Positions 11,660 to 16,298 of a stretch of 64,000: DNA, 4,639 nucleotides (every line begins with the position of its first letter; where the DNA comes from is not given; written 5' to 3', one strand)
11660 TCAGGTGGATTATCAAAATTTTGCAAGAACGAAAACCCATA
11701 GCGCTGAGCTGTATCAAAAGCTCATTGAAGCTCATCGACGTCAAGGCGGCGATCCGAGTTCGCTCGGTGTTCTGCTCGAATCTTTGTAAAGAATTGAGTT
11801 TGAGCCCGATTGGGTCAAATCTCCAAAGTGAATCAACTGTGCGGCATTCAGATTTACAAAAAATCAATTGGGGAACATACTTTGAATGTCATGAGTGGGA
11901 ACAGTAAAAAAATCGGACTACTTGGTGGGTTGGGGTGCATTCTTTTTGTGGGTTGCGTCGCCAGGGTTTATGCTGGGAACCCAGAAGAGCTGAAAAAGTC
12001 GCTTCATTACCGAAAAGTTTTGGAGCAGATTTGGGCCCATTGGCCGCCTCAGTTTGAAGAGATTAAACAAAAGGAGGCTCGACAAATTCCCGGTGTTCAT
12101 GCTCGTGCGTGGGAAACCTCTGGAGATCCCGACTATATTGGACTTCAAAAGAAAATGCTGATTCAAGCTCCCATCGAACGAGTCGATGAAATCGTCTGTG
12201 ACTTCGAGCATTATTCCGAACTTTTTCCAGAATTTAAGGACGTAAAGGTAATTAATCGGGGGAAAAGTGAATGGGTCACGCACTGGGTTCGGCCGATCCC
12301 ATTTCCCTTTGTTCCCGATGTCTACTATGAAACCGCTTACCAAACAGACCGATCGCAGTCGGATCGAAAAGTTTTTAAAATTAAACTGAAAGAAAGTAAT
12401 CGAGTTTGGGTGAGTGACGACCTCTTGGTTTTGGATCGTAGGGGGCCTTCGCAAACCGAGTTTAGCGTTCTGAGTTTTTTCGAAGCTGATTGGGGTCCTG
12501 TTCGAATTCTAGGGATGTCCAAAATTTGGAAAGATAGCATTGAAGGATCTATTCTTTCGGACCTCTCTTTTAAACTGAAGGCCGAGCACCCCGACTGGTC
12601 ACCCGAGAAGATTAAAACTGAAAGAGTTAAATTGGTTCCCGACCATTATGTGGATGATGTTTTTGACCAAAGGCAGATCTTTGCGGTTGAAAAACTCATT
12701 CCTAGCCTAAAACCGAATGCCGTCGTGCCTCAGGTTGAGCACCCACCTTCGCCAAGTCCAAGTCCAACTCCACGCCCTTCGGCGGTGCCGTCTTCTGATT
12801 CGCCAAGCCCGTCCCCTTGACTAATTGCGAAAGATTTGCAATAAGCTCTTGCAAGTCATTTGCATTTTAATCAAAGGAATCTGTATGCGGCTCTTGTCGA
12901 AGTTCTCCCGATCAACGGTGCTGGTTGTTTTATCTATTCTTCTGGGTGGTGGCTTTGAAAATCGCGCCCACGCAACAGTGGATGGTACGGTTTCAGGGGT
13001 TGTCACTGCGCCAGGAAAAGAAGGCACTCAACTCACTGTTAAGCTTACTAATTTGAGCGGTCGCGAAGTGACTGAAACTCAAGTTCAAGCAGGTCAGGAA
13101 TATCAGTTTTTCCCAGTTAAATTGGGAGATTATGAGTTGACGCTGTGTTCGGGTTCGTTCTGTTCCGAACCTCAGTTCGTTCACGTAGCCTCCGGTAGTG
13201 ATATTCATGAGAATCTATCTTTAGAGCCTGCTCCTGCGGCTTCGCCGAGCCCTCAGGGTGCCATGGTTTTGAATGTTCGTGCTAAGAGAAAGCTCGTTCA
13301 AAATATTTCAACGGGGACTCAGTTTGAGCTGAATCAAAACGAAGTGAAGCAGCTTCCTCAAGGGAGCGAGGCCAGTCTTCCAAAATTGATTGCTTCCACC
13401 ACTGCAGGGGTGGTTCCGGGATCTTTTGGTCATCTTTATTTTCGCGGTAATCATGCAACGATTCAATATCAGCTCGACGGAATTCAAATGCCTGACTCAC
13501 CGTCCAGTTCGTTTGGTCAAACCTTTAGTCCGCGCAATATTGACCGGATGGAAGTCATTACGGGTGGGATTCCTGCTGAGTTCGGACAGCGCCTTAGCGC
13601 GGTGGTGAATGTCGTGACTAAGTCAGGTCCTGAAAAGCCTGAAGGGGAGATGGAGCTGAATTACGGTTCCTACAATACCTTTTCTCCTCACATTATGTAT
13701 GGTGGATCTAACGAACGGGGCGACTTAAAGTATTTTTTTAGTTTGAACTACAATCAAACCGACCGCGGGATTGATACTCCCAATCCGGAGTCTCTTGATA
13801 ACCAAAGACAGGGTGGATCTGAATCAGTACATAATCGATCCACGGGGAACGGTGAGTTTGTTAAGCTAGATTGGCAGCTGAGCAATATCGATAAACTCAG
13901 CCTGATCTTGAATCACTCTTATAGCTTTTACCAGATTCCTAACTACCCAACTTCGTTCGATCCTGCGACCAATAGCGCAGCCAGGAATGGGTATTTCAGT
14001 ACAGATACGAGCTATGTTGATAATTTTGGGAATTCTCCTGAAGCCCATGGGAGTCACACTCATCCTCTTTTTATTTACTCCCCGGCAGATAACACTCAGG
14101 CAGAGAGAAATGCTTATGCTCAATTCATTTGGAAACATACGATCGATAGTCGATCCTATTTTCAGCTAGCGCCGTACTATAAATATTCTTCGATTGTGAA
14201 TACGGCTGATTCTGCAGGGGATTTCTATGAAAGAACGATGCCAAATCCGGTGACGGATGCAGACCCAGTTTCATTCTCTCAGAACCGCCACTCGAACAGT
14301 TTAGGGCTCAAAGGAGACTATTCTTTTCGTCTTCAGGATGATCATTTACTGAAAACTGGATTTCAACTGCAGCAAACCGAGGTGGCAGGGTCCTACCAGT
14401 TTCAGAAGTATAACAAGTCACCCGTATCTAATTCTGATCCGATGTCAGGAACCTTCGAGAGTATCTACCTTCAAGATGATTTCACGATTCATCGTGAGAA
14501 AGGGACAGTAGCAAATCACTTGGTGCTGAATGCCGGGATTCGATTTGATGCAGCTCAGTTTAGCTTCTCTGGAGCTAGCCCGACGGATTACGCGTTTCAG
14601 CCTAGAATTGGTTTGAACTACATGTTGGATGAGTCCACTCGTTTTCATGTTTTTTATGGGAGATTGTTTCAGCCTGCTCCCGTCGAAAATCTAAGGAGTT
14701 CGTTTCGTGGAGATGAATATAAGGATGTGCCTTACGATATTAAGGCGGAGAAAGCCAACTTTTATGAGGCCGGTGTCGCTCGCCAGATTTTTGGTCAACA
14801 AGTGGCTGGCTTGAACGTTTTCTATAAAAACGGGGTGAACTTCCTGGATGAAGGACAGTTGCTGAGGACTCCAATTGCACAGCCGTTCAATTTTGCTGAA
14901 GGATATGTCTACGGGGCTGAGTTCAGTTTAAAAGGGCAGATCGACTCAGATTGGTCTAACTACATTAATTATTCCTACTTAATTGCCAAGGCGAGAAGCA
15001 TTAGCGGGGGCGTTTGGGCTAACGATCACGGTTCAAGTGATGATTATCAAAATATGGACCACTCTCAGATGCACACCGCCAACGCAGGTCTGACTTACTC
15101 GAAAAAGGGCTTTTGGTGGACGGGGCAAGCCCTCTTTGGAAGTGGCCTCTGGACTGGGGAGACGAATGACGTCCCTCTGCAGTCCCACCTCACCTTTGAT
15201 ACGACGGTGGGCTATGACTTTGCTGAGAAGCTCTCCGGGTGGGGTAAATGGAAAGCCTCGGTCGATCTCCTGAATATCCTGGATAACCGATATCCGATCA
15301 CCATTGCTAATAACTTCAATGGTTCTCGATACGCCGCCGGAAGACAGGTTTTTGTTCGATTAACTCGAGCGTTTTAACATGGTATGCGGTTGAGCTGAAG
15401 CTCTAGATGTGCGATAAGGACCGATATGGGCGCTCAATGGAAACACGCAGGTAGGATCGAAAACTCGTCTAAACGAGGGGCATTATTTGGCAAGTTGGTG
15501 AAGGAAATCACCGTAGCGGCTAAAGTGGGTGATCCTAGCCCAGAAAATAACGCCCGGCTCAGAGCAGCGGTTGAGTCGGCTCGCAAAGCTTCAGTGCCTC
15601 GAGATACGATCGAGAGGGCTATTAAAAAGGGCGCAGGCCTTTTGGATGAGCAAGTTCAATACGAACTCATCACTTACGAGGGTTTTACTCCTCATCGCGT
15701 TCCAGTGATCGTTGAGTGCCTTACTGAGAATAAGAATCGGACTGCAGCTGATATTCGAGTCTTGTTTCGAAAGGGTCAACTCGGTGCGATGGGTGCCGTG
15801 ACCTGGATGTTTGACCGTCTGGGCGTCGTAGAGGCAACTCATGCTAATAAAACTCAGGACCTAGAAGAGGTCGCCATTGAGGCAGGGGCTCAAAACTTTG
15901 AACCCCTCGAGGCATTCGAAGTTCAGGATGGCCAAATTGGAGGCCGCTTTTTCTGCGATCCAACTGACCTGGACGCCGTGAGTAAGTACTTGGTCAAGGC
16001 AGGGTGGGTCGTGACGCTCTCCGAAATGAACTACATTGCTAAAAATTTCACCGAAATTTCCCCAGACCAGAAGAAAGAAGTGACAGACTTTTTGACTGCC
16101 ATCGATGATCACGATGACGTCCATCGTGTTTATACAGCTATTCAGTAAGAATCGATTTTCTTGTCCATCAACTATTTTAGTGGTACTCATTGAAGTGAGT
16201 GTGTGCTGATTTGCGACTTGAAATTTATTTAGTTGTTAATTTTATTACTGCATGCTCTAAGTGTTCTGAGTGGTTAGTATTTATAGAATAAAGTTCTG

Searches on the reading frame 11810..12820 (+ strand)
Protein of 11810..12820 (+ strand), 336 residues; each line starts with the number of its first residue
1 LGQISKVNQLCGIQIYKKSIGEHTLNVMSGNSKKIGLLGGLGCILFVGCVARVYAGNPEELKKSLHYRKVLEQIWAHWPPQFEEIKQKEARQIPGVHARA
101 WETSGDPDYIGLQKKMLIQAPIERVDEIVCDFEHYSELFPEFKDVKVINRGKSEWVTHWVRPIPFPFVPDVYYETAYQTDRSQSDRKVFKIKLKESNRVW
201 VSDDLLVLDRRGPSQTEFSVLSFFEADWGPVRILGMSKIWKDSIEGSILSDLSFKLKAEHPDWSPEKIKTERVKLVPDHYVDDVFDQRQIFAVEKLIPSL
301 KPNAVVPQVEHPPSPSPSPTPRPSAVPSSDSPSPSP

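Call 3: search_protein_families(library=pfam, proteins=[window:11810-12820:+], max_evalue=0.01)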
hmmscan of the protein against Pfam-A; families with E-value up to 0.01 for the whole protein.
window:11810-12820:+ (336 aa): 1 family
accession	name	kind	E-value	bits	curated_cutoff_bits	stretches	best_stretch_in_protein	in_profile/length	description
PF03364.25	Polyketide_cyc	-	0.00021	22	23.4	1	118-159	1-41/126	Polyketide cyclase / dehydrase and lipid transport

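Call 4: search_protein_families(library=ncbifam, proteins=[window:11810-12820:+], max_evalue=0.01)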
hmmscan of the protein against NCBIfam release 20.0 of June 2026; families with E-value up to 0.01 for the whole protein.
window:11810-12820:+ (336 aa): 0 families

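Call 55: search_protein_families(library=pfam, proteins=[window:11810-12817:+], max_evalue=0.1)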
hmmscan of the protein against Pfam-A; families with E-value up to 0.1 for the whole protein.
window:11810-12817:+ (336 aa): 2 families
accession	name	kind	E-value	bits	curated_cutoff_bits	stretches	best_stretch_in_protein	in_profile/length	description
PF03364.25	Polyketide_cyc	-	0.00021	22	23.4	1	118-159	1-41/126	Polyketide cyclase / dehydrase and lipid transport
PF10604.15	Polyketide_cyc2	-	0.043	14.6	27.4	1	114-156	6-49/142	Polyketide cyclase / dehydrase and lipid transport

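Call 56: search_protein_families(library=ncbifam, proteins=[window:11810-12817:+], max_evalue=0.01)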
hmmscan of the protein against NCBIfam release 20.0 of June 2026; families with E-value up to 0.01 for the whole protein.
window:11810-12817:+ (336 aa): 0 families

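Call 81: predict_structure(protein=window:11891-12817:+)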
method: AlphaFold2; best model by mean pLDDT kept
length: 309 residues; sequences in the alignment: 1
mean_pLDDT: 39.2   pTM: 0.22
mean pLDDT of the five models: 39.2, 34.4, 31.7, 30.4, 30.3
residues with pLDDT >= 90: 0; 70-90: 7; 50-70: 48; < 50: 254
segments of 3 or more residues with pLDDT < 50: 1-10, 12-15, 26-29, 36-38, 40-223, 248-283
pLDDT, mean of each block of 10 residues (from residue 1): 46 51 49 49 47 38 27 27 27 29 34 30 26 29 34 34 39 36 40 35 27 35 50 76 54 34 27 31 50 54 51
secondary structure, 60 per line:
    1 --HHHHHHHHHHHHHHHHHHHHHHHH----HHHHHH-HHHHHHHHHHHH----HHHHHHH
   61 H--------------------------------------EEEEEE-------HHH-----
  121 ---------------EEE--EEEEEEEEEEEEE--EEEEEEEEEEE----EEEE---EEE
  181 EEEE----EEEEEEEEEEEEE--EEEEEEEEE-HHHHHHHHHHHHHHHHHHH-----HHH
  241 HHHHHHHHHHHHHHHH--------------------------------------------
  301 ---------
elements in order: H3-26 H31-36 H38-49 H54-61 E100-105 E136-138 E141-153 E156-166 E171-174 E178-184 E189-201 E204-212 H214-232 H238-256

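Call 97: find_homologous_proteins(query=window:11891-12817:+, max_evalue=0.001)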
Query window:11891-12817:+ (309 aa): 7 proteins with E <= 0.001 among 1229 candidates.
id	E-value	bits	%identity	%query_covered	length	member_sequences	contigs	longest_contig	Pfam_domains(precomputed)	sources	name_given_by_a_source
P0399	4.3e-192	656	93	100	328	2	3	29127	-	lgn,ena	-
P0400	3.9e-108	380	58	89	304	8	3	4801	-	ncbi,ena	-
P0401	7.6e-107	376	53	98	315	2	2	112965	-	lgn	-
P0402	9.1e-97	343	59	83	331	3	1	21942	-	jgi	jgi:hypothetical protein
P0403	1.6e-84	302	49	95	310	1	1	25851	-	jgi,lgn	jgi:hypothetical protein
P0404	2.0e-40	157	32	81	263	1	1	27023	-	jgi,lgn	-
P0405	3.2e-23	101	35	53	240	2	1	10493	-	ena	-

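Call 105: predict_structure(alignment_id=A2)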
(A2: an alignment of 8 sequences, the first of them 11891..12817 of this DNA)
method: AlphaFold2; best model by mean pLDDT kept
length: 309 residues; sequences in the alignment: 8
mean_pLDDT: 74.9   pTM: 0.70
mean pLDDT of the five models: 74.9, 73.8, 73.4, 49.2, 46.9
residues with pLDDT >= 90: 88; 70-90: 110; 50-70: 48; < 50: 63
segments of 3 or more residues with pLDDT < 50: 1-13, 21-36, 59-66, 277-285, 289-291, 293-299, 301-304
pLDDT, mean of each block of 10 residues (from residue 1): 44 51 44 52 85 65 55 76 83 96 89 86 88 79 84 92 85 77 95 80 68 87 94 96 92 89 83 62 44 47 48
secondary structure, 60 per line:
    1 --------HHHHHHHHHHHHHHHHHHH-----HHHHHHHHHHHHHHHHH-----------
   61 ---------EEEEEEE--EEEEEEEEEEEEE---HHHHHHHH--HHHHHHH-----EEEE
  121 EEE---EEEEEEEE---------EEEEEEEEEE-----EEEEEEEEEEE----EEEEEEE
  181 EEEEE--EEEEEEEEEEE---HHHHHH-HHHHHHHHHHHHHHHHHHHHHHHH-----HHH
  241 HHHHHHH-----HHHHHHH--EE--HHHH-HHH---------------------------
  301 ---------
elements in order: H9-27 H33-49 E70-76 E79-91 H95-102 H105-111 E117-123 E127-134 E144-153 E159-169 E174-185 E188-198 H202-207 H209-232 H238-247 H253-259 H266-269

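Call 107: fold_search(model_id=the predicted structure, library=pdb)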
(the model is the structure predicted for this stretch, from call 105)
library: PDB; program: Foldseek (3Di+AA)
matches with E <= 10: 1498; with E <= 0.001: 319
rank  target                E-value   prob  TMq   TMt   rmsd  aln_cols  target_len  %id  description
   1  6vvq_A                1.6e-08  1.00  0.40  0.51  11.5       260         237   12  Human START domain of Acyl-coenzyme A thioesterase 11 (ACOT11) bound to Myristic Acid (released 2020-09-02)
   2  3fo5_A                3.5e-08  1.00  0.45  0.56   6.4       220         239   13  Human START domain of Acyl-coenzyme A thioesterase 11 (ACOT11) (released 2009-02-24)
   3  6ser                  3.7e-08  1.00  0.44  0.54  13.2       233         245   12  Crystal structure of human STARD10 (released 2020-08-26)
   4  3p0l_A                4.2e-08  1.00  0.39  0.55   7.1       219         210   18  Human steroidogenic acute regulatory protein (released 2010-11-24)
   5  3p0l_C                4.5e-08  1.00  0.39  0.56   7.0       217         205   18  Human steroidogenic acute regulatory protein (released 2010-11-24)
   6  6vvq_C                4.5e-08  1.00  0.40  0.51  10.3       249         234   12  Human START domain of Acyl-coenzyme A thioesterase 11 (ACOT11) bound to Myristic Acid (released 2020-09-02)
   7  3p0l_B                4.7e-08  1.00  0.39  0.55   7.1       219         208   18  Human steroidogenic acute regulatory protein (released 2010-11-24)
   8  3tfz_E                6.7e-08  1.00  0.41  0.72   3.5       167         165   14  Crystal structure of Zhui aromatase/cyclase from Streptomcyes sp. R1128 (released 2011-09-14)
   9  3qsz_A                6.7e-08  1.00  0.38  0.62   8.1       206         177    9  Crystal Structure of the STAR-related lipid transfer protein (fragment 25-204) from Xanthomonas axonopodis at the reso (released 2011-04-20)
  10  3fo5_B                7.1e-08  1.00  0.43  0.54   7.6       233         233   14  Human START domain of Acyl-coenzyme A thioesterase 11 (ACOT11) (released 2009-02-24)
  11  3tfz_A                1.1e-07  1.00  0.32  0.56  13.0       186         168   12  Crystal structure of Zhui aromatase/cyclase from Streptomcyes sp. R1128 (released 2011-09-14)
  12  3tfz_B                1.8e-07  1.00  0.33  0.58  12.9       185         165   12  Crystal structure of Zhui aromatase/cyclase from Streptomcyes sp. R1128 (released 2011-09-14)
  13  2pso_A                2.1e-07  1.00  0.44  0.65  14.6       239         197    9  Human StarD13 (DLC2) lipid transfer and protein localization domain (released 2007-05-15)
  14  3tfz_F                2.4e-07  1.00  0.32  0.58  13.6       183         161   11  Crystal structure of Zhui aromatase/cyclase from Streptomcyes sp. R1128 (released 2011-09-14)
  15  1em2                  2.5e-07  1.00  0.41  0.56   6.9       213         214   12  Star-related lipid transport domain of MLN64 (released 2000-05-02)
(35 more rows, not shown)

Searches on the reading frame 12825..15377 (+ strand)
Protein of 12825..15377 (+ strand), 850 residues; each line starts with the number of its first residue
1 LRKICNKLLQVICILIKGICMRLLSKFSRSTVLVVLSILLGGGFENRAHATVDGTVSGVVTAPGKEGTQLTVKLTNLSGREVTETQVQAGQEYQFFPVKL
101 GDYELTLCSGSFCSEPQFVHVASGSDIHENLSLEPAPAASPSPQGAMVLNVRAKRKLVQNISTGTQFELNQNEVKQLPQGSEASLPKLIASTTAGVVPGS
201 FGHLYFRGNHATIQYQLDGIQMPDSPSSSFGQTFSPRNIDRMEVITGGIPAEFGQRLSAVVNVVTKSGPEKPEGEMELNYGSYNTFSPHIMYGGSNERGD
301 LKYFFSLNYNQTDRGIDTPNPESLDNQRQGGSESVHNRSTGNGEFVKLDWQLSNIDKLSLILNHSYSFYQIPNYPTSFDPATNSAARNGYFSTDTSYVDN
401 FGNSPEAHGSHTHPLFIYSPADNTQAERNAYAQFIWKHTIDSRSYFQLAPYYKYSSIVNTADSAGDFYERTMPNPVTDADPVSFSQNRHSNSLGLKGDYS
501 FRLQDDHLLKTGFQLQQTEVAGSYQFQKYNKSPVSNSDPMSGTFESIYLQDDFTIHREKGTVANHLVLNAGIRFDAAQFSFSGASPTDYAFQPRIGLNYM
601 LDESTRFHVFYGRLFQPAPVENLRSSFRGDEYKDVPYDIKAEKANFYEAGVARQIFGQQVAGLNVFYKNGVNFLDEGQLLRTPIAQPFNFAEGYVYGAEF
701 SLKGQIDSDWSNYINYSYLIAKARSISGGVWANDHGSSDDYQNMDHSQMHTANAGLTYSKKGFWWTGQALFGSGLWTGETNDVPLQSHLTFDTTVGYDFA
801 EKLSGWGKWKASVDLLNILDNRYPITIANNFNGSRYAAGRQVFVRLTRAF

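Call 3: search_protein_families(library=pfam, proteins=[window:12825-15377:+], max_evalue=0.01)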
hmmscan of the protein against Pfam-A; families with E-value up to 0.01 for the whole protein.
window:12825-15377:+ (850 aa): 1 family
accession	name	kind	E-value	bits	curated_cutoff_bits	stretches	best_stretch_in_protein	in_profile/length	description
PF07715.20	Plug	-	6.2e-06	27.1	23.9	1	176-256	24-102/107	TonB-dependent Receptor Plug Domain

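Call 4: search_protein_families(library=ncbifam, proteins=[window:12825-15377:+], max_evalue=0.01)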
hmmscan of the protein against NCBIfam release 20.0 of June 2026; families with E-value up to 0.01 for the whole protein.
window:12825-15377:+ (850 aa): 7 families
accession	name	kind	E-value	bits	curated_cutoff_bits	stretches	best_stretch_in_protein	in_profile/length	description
TIGR01783.1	TonB-siderophor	subfamily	4.9e-22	78.3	223.5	2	559-849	370-648/649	TonB-dependent siderophore receptor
NF049946.1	TonB_dep_CU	exception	3.2e-09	35.7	700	1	238-313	142-219/683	TonB-dependent receptor, CU motif-type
NF041535.1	TonB_rec_PqqU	equivalog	3.2e-09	35.6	1200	2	218-307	82-175/676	TonB-dependent receptor PqqU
NF049944.1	TonB_dep_PUIUD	equivalog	1.4e-07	30.2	850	1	545-724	394-576/686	TonB-dependent receptor, PUIUD motif-type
NF052345.1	S_layer_anammox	exception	0.00036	18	1400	1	50-173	1313-1431/1596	Kustd1514 family S-layer glycoprotein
NF049947.1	TonB_dep_PCPU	exception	0.0025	16.1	800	0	237-313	135-214/685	TonB-dependent receptor, PCPU motif-type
NF007478.2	PRK10064.1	equivalog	0.0028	16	745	0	666-760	499-581/663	catecholate siderophore receptor CirA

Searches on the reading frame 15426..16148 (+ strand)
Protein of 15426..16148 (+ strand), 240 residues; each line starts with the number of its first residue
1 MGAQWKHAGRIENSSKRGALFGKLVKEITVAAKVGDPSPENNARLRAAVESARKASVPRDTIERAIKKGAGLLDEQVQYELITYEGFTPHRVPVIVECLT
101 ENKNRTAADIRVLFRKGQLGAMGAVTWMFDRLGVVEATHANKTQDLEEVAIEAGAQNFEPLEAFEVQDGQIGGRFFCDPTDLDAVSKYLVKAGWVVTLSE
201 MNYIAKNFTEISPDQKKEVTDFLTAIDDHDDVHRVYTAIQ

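Call 3: search_protein_families(library=pfam, proteins=[window:15426-16148:+], max_evalue=0.01)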
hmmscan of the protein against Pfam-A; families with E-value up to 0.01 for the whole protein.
window:15426-16148:+ (240 aa): 2 families
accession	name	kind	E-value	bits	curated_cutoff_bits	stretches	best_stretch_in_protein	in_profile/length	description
PF01709.26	Transcrip_reg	-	1.9e-43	148.4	27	1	79-238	1-159/160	TACO1/YebC second and third domain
PF20772.2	TACO1_YebC_N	-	3.3e-23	82.4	36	1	12-71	12-72/73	TACO1/YebC protein N-terminal domain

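Call 4: search_protein_families(library=ncbifam, proteins=[window:15426-16148:+], max_evalue=0.01)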
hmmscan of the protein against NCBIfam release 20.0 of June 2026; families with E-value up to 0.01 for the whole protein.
window:15426-16148:+ (240 aa): 3 families
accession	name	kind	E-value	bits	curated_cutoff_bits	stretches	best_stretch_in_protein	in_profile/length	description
NF009044.0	PRK12378.1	subfamily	6.4e-70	235.6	196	1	1-239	1-236/239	YebC/PmpR family DNA-binding transcriptional regulator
NF001030.0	PRK00110.1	equivalog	9.1e-65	218.7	243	1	14-239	18-234/245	YebC/PmpR family DNA-binding transcriptional regulator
TIGR01033.1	TIGR01033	subfamily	1.7e-58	198.2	208.75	1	12-239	16-237/238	YebC/PmpR family DNA-binding transcriptional regulator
